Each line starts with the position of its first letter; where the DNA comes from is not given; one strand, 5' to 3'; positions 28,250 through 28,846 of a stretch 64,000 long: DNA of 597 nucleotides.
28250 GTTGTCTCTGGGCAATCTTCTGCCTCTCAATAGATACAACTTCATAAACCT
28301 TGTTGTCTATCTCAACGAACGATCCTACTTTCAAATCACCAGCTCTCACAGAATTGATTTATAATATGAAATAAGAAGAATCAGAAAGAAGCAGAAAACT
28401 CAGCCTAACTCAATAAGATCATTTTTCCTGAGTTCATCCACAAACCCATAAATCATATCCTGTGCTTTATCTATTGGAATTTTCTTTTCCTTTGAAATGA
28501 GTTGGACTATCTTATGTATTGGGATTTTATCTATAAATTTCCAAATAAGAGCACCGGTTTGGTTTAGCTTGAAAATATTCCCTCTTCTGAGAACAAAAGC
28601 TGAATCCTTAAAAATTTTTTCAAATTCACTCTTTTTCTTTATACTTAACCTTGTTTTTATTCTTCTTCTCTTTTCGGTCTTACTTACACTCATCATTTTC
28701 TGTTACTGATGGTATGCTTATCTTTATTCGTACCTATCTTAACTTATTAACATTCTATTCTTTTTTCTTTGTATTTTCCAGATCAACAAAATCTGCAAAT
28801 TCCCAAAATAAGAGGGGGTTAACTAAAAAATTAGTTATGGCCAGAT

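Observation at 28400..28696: Stand-alone PqqD-like (RiPP recognition element-type) gene 50 bp upstream of, and co-oriented with, efp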

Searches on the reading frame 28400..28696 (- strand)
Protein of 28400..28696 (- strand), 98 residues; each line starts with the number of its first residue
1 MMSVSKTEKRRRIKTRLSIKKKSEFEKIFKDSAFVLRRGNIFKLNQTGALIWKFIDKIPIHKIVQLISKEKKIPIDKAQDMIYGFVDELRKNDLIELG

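Call 5: search_protein_families(library=pfam, proteins=[window:28400-28696:-], max_evalue=1)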
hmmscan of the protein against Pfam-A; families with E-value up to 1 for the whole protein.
window:28400-28696:- (98 aa): 2 families
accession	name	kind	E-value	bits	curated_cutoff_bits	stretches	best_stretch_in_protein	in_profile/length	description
PF05402.18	PqqD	-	3.6e-10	40.5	23.4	1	37-95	8-67/67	Coenzyme PQQ synthesis protein D (PqqD)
PF18175.6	HU-CCDC81_bac_2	-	0.011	16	35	1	64-91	4-31/70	CCDC81-like prokaryotic HU domain 2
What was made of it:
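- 28400..28696 (-): Gene for a 98-aa stand-alone PqqD/RRE-fold protein. Residues 1-18 form a basic, low-confidence tail and residues 19-98 form the strand-rich N-terminal part plus three helices. PF05402 at 40.5 bits against 23.4 (call 5).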

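Call 6: search_protein_families(library=ncbifam, proteins=[window:28400-28696:-], max_evalue=1)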
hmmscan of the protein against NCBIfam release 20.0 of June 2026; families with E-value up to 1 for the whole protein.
window:28400-28696:- (98 aa): 7 families
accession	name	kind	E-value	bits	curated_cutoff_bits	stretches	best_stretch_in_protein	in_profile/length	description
NF033536.1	lasso_PqqD_Bac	exception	3.2e-06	27.2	80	1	36-96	26-87/88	lasso peptide biosynthesis PqqD family chaperone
TIGR04248.1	SCM_PqqD_rel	equivalog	3.3e-05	24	100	1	37-93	22-79/84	SynChlorMet cassette protein ScmD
TIGR04302.1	geo_PqqD_fam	equivalog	0.00045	20.6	100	1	8-95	15-100/102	GeoRSP system PqqD family peptide chaperone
NF050069.2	PqqD_rel_WgkC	exception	0.0014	18.5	110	1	40-95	30-86/103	PqqD family peptide maturation chaperone WgkC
NF033530.1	lasso_PqqD_Strm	exception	0.0032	17.6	70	1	37-94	19-77/78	lasso peptide biosynthesis PqqD family chaperone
NF058639.1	GH149_beta_1_3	equivalog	0.049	11.3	1150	1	21-60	910-949/1134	1,3-beta-D-glucan phosphorylase, GH149 family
TIGR03859.1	PQQ_PqqD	equivalog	0.13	12.2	46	1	34-95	19-80/81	pyrroloquinoline quinone biosynthesis peptide chaperone PqqD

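Call 8: find_homologous_proteins(query=window:28400-28696:-, max_evalue=0.001)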
Query window:28400-28696:- (98 aa): 1 proteins with E <= 0.001 among 9 candidates.
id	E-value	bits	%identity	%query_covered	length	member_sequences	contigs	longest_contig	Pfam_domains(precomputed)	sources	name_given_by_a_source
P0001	1.3e-54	200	100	100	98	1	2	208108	PF05402.19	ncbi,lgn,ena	-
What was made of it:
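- Tried and rejected: The word-indexed homolog search with the single protein found only the protein itself (call 8).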

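Call 11: find_encoding_contigs(protein=P0001, flank=10000, max_places=6)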
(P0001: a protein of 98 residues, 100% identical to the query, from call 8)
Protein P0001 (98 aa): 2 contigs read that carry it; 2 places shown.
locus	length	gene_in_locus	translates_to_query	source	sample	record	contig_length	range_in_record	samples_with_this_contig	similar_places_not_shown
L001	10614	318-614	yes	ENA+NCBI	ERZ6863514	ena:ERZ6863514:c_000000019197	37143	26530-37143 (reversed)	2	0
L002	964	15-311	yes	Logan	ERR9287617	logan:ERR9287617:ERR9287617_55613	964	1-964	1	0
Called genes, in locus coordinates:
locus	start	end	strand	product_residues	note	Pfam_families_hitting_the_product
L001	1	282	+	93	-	?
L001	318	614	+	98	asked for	PF05402:PqqD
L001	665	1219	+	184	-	PF08207:EFP_N, PF01132:EFP, PF09285:Elong-fact-P_C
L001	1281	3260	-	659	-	PF01464:SLT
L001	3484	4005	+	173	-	PF08536:Whirly (weak)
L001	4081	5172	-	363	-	PF00034:Cytochrom_C (faint), PF03150:CCP_MauG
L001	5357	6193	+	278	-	PF01887:SAM_HAT_N, PF20257:SAM_HAT_C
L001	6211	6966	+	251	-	PF00106:adh_short, PF08659:KR, PF13561:adh_short_C2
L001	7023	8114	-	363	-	PF00015:MCPsignal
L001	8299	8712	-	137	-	PF07681:DoxX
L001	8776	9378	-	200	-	PF00027:cNMP_binding, PF13545:HTH_Crp_2, PF00325:Crp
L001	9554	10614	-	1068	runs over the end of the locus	PF00873:ACR_tran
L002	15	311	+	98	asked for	PF05402:PqqD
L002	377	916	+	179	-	PF08207:EFP_N, PF01132:EFP, PF09285:Elong-fact-P_C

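Call 20: search_protein_representatives(protein=window:28400-28696:-)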
Query: 98 residues. Proteins with E-value up to 0.001 (for the whole library): 17; up to 1e-10: 3; up to 1e-30: 1. The best 17 are listed.
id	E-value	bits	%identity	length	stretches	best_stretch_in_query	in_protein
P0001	4.3e-55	199.6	100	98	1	1-98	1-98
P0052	2.8e-15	72.4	48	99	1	15-96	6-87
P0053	1.1e-13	67.2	38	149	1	8-97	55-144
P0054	4.2e-09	52.6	39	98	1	7-95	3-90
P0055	1.3e-07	47.9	29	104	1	10-95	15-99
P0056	1.8e-05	41.1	30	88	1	18-96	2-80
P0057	4.2e-05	39.8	39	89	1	20-96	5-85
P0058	1.3e-04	38.3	43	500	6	33-56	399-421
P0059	2.8e-04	37.2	38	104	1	9-96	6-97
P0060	3.0e-04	37.1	41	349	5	34-56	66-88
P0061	4.0e-04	36.7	40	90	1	27-96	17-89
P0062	4.3e-04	36.6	32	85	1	22-96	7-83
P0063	4.5e-04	36.6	41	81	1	34-97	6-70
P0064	5.2e-04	36.4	37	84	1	27-96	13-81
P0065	5.4e-04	36.3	33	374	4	25-65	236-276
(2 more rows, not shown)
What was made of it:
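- Tried and rejected: The exhaustive HMMER scan was needed to find relatives (call 20).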

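Call 24: find_related_loci(query=A1, collection=genome_contigs, flank=6000)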
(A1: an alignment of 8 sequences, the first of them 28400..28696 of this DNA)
Query A1 (98 aa) in genome_contigs; peptide patterns used: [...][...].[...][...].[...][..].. (x = any residue, [..] = any of these).
48 stretches matched a pattern; 5 encode a relative of the query (tblastn E <= 1e-3); 5 distinct loci.
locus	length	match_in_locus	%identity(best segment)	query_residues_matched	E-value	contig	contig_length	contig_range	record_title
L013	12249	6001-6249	38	6-89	2e-14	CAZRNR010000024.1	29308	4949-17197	MAG TPA_asm: uncultured bacterium isolate binchicken_co71_58 genome assembly, contig: NODE_640_length_29308_cov_113.4034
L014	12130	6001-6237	35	21-95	7e-10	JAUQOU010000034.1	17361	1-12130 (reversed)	MAG: bacterium isolate BF2.bins.44.201808 NODE_1956_length_17361_cov_1.419636, whole genome shotgun sequence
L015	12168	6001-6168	34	42-96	3e-5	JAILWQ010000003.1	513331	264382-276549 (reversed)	MAG: Erythrobacter sp. isolate ECS31B5 ECS31B5_3, whole genome shotgun sequence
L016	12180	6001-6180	27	42-98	1e-4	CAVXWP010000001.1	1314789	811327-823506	MAG: Blastocatellia bacterium isolate MFD04944.bin.1.11 genome assembly, contig: contig_16550, whole genome shotgun sequ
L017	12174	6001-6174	34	40-96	2e-4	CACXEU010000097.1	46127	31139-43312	MAG: uncultured Lachnospiraceae bacterium isolate RUG11188 genome assembly, contig: RUG11188_asm_97, whole genome shotgu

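Call 25: find_homologous_proteins(query=A1, max_evalue=0.001)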
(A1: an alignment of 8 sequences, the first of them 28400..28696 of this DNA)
Query A1 (8 sequences) (98 aa, profile of the alignment): 10 proteins with E <= 0.001 among 2347 candidates.
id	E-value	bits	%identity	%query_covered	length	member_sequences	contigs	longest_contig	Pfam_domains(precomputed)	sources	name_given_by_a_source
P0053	1.6e-31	126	38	92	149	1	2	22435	PF05402.19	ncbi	-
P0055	2.0e-31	126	33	77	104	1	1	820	PF05402.19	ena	-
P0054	7.5e-31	124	38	86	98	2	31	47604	PF05402.19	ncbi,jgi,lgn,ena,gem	-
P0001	1.9e-30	123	100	100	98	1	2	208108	PF05402.19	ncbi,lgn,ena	-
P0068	3.1e-28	116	42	72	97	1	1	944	PF05402.19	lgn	-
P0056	3.6e-27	112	30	83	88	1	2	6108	-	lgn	-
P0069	6.4e-25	105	41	81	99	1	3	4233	PF05402.19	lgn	-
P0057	1.8e-21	94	36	78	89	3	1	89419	PF05402.19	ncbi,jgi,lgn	jgi:hypothetical protein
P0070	2.1e-20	91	37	78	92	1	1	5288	PF05402.19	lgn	-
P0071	3.4e-20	90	36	78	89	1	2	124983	PF05402.19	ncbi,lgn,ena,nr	ncbi:hypothetical protein HRbin19_00902 [bacterium HR19]|nr:hypothetical protein HRbin19_00902 [bact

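Call 26: find_encoding_contigs(protein=P0054, flank=5000, max_places=3)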
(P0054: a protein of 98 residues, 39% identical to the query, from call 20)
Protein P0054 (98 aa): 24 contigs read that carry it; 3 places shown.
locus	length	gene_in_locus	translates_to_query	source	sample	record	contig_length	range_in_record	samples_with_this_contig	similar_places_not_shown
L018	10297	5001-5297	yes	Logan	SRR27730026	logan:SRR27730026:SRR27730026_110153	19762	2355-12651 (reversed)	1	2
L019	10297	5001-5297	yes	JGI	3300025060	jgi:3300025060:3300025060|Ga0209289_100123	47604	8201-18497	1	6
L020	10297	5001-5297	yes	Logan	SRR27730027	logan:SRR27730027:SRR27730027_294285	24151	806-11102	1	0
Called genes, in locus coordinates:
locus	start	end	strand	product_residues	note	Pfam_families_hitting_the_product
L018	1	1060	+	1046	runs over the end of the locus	PF02463:SMC_N, PF13476:AAA_23, PF13555:AAA_29 (weak)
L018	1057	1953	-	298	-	PF00682:HMGL-like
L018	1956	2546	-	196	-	PF00510:COX3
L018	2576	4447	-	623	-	PF01627:Hpt, PF02895:H-kinase_dim, PF02518:HATPase_c, PF01584:CheW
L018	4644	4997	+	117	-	PF00507:Oxidored_q4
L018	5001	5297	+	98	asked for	PF05402:PqqD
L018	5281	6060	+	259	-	PF00696:AA_kinase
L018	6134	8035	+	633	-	PF21305:type_II_gspD_N0, PF03958:Secretin_N, PF00263:Secretin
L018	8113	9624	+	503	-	PF15892:BNR_4 (faint)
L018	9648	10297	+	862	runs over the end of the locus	-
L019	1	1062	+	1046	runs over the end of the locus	PF02463:SMC_N, PF13476:AAA_23, PF13555:AAA_29 (weak)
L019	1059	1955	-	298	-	PF00682:HMGL-like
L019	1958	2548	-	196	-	PF00510:COX3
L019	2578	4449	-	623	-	PF01627:Hpt, PF02895:H-kinase_dim, PF02518:HATPase_c, PF01584:CheW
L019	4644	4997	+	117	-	PF00507:Oxidored_q4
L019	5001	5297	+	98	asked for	PF05402:PqqD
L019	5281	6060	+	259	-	PF00696:AA_kinase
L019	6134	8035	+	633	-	PF21305:type_II_gspD_N0, PF03958:Secretin_N, PF00263:Secretin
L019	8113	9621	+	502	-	PF15892:BNR_4 (faint)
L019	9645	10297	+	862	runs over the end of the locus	-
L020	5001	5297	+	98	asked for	PF05402:PqqD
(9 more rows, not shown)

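Call 27: find_encoding_contigs(protein=P0053, flank=5000, max_places=2)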
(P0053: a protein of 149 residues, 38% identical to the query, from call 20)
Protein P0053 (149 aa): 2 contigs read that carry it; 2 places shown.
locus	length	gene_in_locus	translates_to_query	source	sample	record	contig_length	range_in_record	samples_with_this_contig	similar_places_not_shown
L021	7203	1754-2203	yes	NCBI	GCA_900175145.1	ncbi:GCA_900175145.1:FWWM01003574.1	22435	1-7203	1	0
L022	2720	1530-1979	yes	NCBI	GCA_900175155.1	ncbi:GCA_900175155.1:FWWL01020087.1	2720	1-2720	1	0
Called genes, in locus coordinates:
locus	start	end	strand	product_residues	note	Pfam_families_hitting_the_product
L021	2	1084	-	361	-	?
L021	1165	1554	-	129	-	PF00072:Response_reg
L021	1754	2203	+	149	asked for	PF05402:PqqD (weak)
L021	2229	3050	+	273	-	PF00696:AA_kinase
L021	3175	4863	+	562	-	PF01642:MM_CoA_mutase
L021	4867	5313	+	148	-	PF08502:LeuA_dimer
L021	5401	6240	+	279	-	PF00460:Flg_bb_rod, PF22692:LlgE_F_G_D1, PF06429:Flg_bbr_C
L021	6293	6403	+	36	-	-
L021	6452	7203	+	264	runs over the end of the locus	PF00460:Flg_bb_rod, PF22692:LlgE_F_G_D1, PF06429:Flg_bbr_C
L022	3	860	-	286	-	?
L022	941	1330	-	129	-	PF00072:Response_reg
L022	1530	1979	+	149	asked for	PF05402:PqqD (weak)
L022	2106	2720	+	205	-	?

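Call 28: find_encoding_contigs(protein=P0057, flank=5000, max_places=2)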
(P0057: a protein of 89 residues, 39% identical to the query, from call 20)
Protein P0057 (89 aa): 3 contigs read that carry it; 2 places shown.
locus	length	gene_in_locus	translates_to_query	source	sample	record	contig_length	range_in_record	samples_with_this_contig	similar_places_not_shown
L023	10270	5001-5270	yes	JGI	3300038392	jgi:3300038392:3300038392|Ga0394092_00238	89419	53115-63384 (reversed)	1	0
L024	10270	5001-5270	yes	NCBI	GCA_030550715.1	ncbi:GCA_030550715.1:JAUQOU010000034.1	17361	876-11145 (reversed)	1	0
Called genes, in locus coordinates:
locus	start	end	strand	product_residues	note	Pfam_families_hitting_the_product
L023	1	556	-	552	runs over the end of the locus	PF25145:NfeD1b_N, PF24961:NfeD_membrane, PF01957:NfeD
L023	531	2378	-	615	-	PF13524:Glyco_trans_1_2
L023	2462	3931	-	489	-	PF18158:AidB_N (weak), PF02770:Acyl-CoA_dh_M, PF00441:Acyl-CoA_dh_1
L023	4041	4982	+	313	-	PF00781:DAGK_cat, PF19279:YegS_C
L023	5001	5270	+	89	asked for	PF05402:PqqD (weak)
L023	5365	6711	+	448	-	PF00069:Pkinase, PF07714:PK_Tyr_Ser-Thr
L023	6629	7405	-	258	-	PF01903:CbiX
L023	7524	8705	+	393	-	PF01960:ArgJ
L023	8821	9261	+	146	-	PF08502:LeuA_dimer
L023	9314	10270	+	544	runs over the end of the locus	-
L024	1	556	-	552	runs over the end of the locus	PF25145:NfeD1b_N, PF24961:NfeD_membrane, PF01957:NfeD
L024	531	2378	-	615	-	PF13524:Glyco_trans_1_2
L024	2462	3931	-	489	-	PF18158:AidB_N (weak), PF02770:Acyl-CoA_dh_M, PF00441:Acyl-CoA_dh_1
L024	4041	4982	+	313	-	PF00781:DAGK_cat, PF19279:YegS_C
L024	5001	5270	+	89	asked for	PF05402:PqqD (weak)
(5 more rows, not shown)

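Call 29: find_encoding_contigs(protein=P0071, flank=5000, max_places=2)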
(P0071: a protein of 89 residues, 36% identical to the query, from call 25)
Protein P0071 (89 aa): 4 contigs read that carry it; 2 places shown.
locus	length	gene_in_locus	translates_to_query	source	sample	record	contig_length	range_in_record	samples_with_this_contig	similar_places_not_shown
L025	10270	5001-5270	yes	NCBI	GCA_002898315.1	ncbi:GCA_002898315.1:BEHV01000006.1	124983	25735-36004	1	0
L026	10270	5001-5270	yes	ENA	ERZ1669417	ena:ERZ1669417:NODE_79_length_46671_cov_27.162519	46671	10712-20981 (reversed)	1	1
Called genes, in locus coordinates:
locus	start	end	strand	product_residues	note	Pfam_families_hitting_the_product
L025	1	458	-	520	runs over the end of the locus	PF25145:NfeD1b_N, PF24961:NfeD_membrane, PF01957:NfeD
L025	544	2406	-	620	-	PF13524:Glyco_trans_1_2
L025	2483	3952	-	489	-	PF18158:AidB_N (weak), PF02770:Acyl-CoA_dh_M, PF00441:Acyl-CoA_dh_1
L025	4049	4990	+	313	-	PF00781:DAGK_cat, PF19279:YegS_C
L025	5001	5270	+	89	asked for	PF05402:PqqD (weak)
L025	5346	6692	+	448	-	PF00069:Pkinase, PF07714:PK_Tyr_Ser-Thr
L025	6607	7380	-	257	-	PF01903:CbiX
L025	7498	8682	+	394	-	PF01960:ArgJ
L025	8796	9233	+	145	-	PF08502:LeuA_dimer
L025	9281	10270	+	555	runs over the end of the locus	-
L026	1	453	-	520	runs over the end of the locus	PF25145:NfeD1b_N, PF24961:NfeD_membrane, PF01957:NfeD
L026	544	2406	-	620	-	PF13524:Glyco_trans_1_2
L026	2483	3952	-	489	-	PF18158:AidB_N (weak), PF02770:Acyl-CoA_dh_M, PF00441:Acyl-CoA_dh_1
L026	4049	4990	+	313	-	PF00781:DAGK_cat, PF19279:YegS_C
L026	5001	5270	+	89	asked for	PF05402:PqqD (weak)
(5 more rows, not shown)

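Call 30: find_related_loci(query=A1, collection=metagenome_contigs, flank=5000)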
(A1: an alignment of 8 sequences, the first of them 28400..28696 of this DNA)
Query A1 (98 aa) in metagenome_contigs; peptide patterns used: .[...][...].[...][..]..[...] (x = any residue, [..] = any of these).
326 stretches matched a pattern; 36 encode a relative of the query (tblastn E <= 1e-3); 36 distinct loci.
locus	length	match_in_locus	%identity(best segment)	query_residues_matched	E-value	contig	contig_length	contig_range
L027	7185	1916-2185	38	8-97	6e-19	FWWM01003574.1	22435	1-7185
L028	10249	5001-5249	38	6-89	6e-14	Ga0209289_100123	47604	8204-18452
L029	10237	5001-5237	35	21-95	3e-9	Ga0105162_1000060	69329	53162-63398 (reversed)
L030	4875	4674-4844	33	40-95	3e-7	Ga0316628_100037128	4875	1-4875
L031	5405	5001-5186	34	36-96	7e-7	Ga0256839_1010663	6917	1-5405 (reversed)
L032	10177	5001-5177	37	40-97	1e-6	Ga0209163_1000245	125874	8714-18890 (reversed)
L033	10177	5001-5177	37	40-97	1e-6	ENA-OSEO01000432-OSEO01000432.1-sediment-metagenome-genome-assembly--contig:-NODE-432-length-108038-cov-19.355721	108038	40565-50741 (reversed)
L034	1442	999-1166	32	42-96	2e-6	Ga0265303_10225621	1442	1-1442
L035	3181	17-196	30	39-97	3e-6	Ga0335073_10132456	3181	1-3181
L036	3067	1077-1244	30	42-96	4e-6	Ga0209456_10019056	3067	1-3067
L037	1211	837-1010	33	39-95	4e-6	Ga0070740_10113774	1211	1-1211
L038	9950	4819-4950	36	36-78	5e-6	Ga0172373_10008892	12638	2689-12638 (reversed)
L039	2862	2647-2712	64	36-57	6e-6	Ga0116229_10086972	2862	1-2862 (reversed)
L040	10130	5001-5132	36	36-78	5e-6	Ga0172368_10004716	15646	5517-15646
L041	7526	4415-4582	30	42-96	8e-6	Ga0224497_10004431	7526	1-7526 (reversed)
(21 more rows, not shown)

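Call 33: search_protein_families(library=ncbifam, proteins=[L019:5281-6060:+, L021:2229-3050:+, L025:5346-6692:+, L025:4049-4990:+, L025:8796-9233:+], max_evalue=0.001)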
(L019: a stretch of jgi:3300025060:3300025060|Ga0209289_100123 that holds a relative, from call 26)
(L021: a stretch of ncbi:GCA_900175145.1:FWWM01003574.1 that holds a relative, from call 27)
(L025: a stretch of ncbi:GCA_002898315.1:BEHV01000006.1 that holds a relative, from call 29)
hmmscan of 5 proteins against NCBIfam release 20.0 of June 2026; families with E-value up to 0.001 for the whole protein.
L019:5281-6060:+ (259 aa): 29 families (the best 25 are shown)
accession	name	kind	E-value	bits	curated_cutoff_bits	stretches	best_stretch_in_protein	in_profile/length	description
NF005154.0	PRK06635.1-2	equivalog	1.1e-106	357.6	376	1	5-247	2-244/407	aspartate kinase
NF005155.0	PRK06635.1-4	equivalog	2.3e-104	349.7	346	1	6-251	2-247/407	aspartate kinase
NF005656.0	PRK07431.1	equivalog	2.6e-95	320.2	657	1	7-251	3-249/587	aspartate kinase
TIGR00657.1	asp_kinases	subfamily_domain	2.6e-94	316.8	208.7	2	67-252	103-290/442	aspartate kinase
TIGR00656.1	asp_kin_monofn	equivalog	1.5e-93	314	402.25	1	6-258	2-260/407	aspartate kinase, monofunctional class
NF005156.0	PRK06635.1-5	equivalog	4.3e-88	295.8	594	1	7-249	3-245/411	aspartate kinase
NF005153.0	PRK06635.1-1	equivalog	3.5e-86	289.8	585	1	7-250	3-247/421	aspartate kinase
NF006459.0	PRK08841.1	equivalog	2.8e-85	286.7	535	1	6-250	4-247/395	aspartate kinase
NF006068.0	PRK08210.1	equivalog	7.3e-84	282.2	474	1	6-250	2-251/405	aspartate kinase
NF005161.0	PRK06635.2-5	equivalog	1.9e-75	254.2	586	1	6-245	4-242/402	aspartate kinase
NF005158.0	PRK06635.2-2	equivalog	1.6e-70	238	717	1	7-249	3-248/401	aspartate kinase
NF004938.0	PRK06291.1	equivalog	2.2e-62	211.3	528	2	70-258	122-315/468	aspartate kinase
NF005157.0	PRK06635.2-1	equivalog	1.6e-57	195.2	832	1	9-246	6-242/401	aspartate kinase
NF006570.0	PRK09084.1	equivalog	2.3e-56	191.8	455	2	63-252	105-298/452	lysine-sensitive aspartokinase 3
NF005159.0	PRK06635.2-3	equivalog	7.9e-54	183.2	379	1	6-221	2-224/406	aspartate kinase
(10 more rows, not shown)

L021:2229-3050:+ (273 aa): 30 families (the best 25 are shown)
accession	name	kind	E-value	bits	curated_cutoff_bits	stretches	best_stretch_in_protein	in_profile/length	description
NF005154.0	PRK06635.1-2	equivalog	9.6e-109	364.4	376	1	33-272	2-241/407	aspartate kinase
NF005155.0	PRK06635.1-4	equivalog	7.2e-105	351.3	346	1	33-272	1-240/407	aspartate kinase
NF005656.0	PRK07431.1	equivalog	5.3e-100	335.7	657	1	33-272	1-242/587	aspartate kinase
TIGR00657.1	asp_kinases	subfamily_domain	8.1e-96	321.8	208.7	2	95-272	103-282/442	aspartate kinase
TIGR00656.1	asp_kin_monofn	equivalog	6.5e-91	305.3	402.25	1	33-272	1-247/407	aspartate kinase, monofunctional class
NF005156.0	PRK06635.1-5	equivalog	2.5e-89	299.9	594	1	33-272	1-240/411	aspartate kinase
NF005153.0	PRK06635.1-1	equivalog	3.2e-89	299.9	585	1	33-272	1-241/421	aspartate kinase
NF006459.0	PRK08841.1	equivalog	1.6e-86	290.8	535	1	32-272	2-242/395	aspartate kinase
NF006068.0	PRK08210.1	equivalog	2.9e-79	267.1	474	1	33-272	1-245/405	aspartate kinase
NF005161.0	PRK06635.2-5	equivalog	5e-76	256.2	586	1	32-271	2-240/402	aspartate kinase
NF005158.0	PRK06635.2-2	equivalog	2.8e-71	240.5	717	1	33-269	1-240/401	aspartate kinase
NF004938.0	PRK06291.1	equivalog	1.5e-60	205.2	528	2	99-272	123-301/468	aspartate kinase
NF005157.0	PRK06635.2-1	equivalog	5.3e-58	196.8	832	1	37-271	6-239/401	aspartate kinase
NF005159.0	PRK06635.2-3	equivalog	1e-55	189.4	379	1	33-249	1-224/406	aspartate kinase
NF006570.0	PRK09084.1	equivalog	4.9e-50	170.9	455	2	100-272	114-290/452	lysine-sensitive aspartokinase 3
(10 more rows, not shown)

L025:5346-6692:+ (448 aa): 11 families
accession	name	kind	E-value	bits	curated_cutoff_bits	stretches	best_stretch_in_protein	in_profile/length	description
NF033483.0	PknB_PASTA_kin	equivalog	4.8e-65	220.6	450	1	6-418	8-394/563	Stk1 family PASTA domain-containing Ser/Thr kinase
NF047741.1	antiphage_MADS6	equivalog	1.1e-36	126.6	460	2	5-121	494-609/612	methylation-associated defense system protein kinase MAD6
NF052427.1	StpK7MSMEG_1200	equivalog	7.7e-35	120.4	900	1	2-266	4-272/601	serine/threonine protein kinase StpK7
NF009651.0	PRK13184.1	equivalog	9.9e-23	80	839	2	5-156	2-163/932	serine/threonine-protein kinase PknD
TIGR03903.1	TOMM_kin_cyc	equivalog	1.5e-13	49.5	705.75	1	35-258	5-243/1267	TOMM system kinase/cyclase fusion protein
NF033442.0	BREX_PglW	equivalog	4.8e-13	47.8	990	1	6-354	513-851/1391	BREX system serine/threonine kinase PglW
NF058632.1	SerThrKinPrkT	equivalog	4.7e-08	32.4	280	1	6-303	22-264/322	serine/threonine protein kinase PrkT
NF038150.1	lanthi_synth_IV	equivalog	4.2e-07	28.7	650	1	49-329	238-491/851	class IV lanthionine synthetase LanL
TIGR03724.2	arch_bud32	equivalog_domain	0.00013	21.5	125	1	51-154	41-132/193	KEOPS complex kinase/ATPase Bud32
NF047371.1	FlcA_CTERM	equivalog_domain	0.00058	18.4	300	0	302-408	38-146/646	periplasmic flagellar collar protein FlcA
NF038151.1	lanthi_synth_III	equivalog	0.00075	18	575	0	80-198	301-425/833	class III lanthionine synthetase LanKC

L025:4049-4990:+ (313 aa): 11 families
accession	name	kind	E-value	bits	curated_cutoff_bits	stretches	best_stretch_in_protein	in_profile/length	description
TIGR00147.1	TIGR00147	subfamily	6.3e-52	176.4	118.65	1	3-313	2-295/296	YegS/Rv2252/BmrU family lipid kinase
NF009874.0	PRK13337.1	equivalog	8.6e-46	156.2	385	1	1-313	1-294/305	diacylglycerol kinase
NF009604.0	PRK13057.1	equivalog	2.5e-42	144.9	274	1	3-313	9-295/302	lipid kinase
NF009603.0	PRK13055.1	subfamily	1.3e-41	142.6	342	1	4-312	4-299/335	diacylglycerol kinase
NF009602.0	PRK13054.1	equivalog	5.3e-39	134.1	284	1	52-313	54-293/301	lipid kinase YegS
NF009605.0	PRK13059.1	equivalog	2.6e-35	121.8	313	1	5-311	4-290/295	putative lipid kinase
TIGR03702.1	lip_kinase_YegS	equivalog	9e-33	113.6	387.45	1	52-309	50-285/295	lipid kinase YegS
NF002033.0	PRK00861.1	subfamily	1e-27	96.7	293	1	1-313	10-305/328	putative lipid kinase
NF008882.0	PRK11914.1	equivalog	7.5e-27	94.3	302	1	42-306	50-296/306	diacylglycerol kinase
NF009025.0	PRK12361.1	equivalog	1.2e-17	63.4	505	1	4-313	243-540/546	hypothetical protein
NF040993.1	MamU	equivalog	8.8e-12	45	400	1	45-124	50-125/296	lipid kinase MamU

L025:8796-9233:+ (145 aa): 3 families
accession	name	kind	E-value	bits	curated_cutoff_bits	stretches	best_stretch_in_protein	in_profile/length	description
TIGR00977.1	citramal_synth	equivalog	3e-15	55.5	450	1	5-128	389-512/526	citramalate synthase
NF002084.0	PRK00915.1-1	equivalog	0.00022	19.9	748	1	30-130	406-497/523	2-isopropylmalate synthase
NF002088.0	PRK00915.1-5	equivalog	0.00054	18.6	697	1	5-133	384-499/514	2-isopropylmalate synthase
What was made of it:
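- In the HR19 lineage the downstream gene is a Hanks-type Ser/Thr kinase and the upstream gene a lipid kinase (calls 28, 29, 33).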
